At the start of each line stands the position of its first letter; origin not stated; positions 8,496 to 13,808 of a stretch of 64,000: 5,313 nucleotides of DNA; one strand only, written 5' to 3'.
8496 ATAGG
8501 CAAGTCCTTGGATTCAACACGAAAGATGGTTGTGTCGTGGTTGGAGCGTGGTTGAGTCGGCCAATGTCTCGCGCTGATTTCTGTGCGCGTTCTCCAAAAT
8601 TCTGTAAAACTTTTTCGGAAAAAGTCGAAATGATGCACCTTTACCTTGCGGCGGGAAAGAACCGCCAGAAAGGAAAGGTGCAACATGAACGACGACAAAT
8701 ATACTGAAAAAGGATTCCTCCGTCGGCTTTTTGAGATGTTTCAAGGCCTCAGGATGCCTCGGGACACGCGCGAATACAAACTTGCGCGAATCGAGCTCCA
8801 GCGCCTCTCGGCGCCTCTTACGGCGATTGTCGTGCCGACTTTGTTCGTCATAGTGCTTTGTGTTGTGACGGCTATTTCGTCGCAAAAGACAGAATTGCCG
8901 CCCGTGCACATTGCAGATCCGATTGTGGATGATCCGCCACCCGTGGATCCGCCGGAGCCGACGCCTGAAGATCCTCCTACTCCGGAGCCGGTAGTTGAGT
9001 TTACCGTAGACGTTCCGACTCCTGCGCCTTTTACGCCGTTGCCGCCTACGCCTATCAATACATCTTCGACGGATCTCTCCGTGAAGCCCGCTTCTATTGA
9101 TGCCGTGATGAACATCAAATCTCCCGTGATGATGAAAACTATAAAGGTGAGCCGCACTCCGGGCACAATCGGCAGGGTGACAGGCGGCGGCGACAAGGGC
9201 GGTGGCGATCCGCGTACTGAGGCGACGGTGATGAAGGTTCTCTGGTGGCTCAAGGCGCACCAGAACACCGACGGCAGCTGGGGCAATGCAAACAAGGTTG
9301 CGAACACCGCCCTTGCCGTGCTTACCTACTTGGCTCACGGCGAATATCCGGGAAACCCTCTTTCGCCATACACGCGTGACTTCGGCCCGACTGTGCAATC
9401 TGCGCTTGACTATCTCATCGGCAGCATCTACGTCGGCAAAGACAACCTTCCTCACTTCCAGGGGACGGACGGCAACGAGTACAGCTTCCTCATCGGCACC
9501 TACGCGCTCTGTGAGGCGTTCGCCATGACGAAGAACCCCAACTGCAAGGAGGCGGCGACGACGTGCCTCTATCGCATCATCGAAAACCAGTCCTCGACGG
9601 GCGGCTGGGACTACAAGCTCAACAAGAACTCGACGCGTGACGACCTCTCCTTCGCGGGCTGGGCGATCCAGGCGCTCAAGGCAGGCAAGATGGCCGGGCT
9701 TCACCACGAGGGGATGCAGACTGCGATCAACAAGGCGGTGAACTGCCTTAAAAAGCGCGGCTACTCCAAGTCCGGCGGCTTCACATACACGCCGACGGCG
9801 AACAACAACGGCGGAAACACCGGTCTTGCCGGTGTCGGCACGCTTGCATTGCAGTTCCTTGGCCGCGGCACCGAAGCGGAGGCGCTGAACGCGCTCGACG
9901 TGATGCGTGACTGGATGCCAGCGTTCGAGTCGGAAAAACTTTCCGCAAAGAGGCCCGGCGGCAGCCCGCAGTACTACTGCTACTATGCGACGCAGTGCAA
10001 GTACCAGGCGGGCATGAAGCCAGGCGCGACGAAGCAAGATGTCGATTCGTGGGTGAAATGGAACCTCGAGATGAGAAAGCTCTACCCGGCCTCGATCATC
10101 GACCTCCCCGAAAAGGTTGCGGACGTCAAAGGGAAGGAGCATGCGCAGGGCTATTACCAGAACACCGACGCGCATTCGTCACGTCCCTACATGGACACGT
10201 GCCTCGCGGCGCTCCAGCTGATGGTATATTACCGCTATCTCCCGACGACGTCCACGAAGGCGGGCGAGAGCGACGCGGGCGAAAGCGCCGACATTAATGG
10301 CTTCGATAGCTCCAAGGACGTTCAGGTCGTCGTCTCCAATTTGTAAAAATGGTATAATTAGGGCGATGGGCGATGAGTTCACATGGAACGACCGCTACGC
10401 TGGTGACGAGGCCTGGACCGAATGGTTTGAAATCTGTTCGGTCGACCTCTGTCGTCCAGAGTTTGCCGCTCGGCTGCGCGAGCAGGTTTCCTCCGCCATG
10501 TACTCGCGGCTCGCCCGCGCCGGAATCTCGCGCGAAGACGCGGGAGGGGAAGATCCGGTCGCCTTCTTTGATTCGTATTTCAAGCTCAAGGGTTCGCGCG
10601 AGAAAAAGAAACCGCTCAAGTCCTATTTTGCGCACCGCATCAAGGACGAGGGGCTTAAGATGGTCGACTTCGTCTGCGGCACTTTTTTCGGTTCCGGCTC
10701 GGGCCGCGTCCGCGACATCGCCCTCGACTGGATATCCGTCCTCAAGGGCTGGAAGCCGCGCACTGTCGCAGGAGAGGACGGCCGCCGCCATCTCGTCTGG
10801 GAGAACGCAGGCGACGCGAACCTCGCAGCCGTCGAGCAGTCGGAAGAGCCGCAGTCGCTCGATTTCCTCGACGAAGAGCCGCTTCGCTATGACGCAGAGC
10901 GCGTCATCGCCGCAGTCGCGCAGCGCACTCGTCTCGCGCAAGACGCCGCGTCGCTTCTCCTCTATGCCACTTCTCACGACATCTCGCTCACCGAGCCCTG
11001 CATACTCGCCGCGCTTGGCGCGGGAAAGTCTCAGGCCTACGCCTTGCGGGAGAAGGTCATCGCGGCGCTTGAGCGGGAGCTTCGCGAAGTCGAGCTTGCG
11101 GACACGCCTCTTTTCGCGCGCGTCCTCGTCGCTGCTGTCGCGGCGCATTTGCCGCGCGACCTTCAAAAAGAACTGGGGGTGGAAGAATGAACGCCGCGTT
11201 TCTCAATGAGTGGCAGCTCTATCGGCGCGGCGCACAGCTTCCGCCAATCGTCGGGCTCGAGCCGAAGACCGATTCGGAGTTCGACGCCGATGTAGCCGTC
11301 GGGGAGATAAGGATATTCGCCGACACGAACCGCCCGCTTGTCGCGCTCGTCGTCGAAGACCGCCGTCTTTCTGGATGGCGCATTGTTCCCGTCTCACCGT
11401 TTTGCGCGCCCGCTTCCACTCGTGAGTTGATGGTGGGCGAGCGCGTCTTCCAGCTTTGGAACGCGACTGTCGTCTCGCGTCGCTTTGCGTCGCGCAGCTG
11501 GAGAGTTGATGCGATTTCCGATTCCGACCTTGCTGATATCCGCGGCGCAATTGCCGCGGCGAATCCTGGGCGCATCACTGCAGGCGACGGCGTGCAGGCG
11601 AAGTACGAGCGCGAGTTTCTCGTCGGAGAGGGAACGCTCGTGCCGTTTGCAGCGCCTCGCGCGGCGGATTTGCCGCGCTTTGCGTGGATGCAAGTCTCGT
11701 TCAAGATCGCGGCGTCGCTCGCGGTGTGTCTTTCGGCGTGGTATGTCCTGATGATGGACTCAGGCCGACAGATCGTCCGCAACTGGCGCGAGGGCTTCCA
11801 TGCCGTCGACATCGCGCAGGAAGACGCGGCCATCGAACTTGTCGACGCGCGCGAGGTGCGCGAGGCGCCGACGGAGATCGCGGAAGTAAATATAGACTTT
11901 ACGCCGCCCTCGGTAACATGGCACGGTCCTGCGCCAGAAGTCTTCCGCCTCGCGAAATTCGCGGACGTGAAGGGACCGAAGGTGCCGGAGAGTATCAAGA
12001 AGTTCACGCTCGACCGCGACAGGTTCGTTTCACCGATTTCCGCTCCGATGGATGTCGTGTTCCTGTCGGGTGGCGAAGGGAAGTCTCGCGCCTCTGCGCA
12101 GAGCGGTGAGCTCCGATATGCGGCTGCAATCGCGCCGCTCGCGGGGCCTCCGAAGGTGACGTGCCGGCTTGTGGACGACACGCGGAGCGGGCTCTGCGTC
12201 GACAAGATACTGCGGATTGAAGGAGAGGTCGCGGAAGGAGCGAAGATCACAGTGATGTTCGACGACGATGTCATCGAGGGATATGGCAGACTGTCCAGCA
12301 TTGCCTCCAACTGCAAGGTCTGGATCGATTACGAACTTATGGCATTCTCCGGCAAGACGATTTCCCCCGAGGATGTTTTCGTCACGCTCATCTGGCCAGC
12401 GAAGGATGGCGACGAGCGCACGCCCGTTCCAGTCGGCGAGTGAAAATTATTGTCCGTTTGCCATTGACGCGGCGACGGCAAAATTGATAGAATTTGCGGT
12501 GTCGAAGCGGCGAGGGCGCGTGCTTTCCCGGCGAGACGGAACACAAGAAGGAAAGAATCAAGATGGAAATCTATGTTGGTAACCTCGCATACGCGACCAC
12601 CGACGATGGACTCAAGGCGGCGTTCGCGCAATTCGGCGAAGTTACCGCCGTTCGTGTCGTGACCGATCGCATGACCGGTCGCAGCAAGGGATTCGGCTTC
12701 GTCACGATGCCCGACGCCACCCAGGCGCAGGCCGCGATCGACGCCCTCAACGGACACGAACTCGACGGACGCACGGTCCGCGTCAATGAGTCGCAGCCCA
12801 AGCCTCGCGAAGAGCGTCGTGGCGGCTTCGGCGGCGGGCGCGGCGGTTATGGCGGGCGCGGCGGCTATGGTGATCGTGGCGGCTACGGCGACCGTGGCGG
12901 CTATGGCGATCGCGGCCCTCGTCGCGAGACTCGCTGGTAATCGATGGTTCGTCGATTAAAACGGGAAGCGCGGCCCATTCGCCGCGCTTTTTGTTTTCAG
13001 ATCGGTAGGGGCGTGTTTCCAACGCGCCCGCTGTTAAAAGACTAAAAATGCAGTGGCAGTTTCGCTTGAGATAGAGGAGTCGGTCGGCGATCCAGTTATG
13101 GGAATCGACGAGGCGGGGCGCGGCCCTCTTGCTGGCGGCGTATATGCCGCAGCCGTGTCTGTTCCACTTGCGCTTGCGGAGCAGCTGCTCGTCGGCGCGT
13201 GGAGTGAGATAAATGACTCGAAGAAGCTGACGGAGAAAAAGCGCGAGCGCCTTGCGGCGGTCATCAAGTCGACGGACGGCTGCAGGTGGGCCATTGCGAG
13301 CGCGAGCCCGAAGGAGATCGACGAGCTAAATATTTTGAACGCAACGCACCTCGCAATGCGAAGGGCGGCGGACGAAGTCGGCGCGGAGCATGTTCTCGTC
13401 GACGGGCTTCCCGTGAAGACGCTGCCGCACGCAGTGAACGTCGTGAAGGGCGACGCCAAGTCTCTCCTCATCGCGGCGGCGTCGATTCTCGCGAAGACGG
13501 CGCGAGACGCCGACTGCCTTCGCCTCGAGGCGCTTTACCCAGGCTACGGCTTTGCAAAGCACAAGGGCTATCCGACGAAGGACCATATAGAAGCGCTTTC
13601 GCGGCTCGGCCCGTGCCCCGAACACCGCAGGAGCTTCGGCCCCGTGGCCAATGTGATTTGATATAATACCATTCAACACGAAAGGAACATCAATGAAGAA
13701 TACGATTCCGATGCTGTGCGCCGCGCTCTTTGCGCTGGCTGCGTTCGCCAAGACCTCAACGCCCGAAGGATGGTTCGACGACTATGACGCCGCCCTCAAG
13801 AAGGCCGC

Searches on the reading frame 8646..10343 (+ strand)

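Call 30: search_protein_families(library=pfam, proteins=[window:8646-10343:+], max_evalue=0.001)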
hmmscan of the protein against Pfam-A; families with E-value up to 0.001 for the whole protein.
window:8646-10343:+ (566 aa): 1 family
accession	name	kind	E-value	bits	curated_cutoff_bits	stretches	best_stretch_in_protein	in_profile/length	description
PF13243.12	SQHop_cyclase_C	-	0.00028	20.5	26.1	0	188-217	202-231/319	Squalene-hopene cyclase C-terminal domain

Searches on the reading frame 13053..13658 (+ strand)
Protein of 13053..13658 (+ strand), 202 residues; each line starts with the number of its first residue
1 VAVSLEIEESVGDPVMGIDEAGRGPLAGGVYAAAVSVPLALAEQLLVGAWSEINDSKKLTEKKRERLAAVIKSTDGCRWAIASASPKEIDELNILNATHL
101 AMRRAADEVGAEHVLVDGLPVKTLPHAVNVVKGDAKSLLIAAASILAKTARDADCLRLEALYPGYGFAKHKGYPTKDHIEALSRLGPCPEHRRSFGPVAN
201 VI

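Call 30: search_protein_families(library=pfam, proteins=[window:13053-13658:+], max_evalue=0.001)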
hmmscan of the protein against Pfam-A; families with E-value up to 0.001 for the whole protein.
window:13053-13658:+ (202 aa): 1 family
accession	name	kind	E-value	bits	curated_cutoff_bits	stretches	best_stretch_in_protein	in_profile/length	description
PF01351.25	RNase_HII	-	2.2e-35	122.8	25.8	1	16-196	1-197/199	Ribonuclease HII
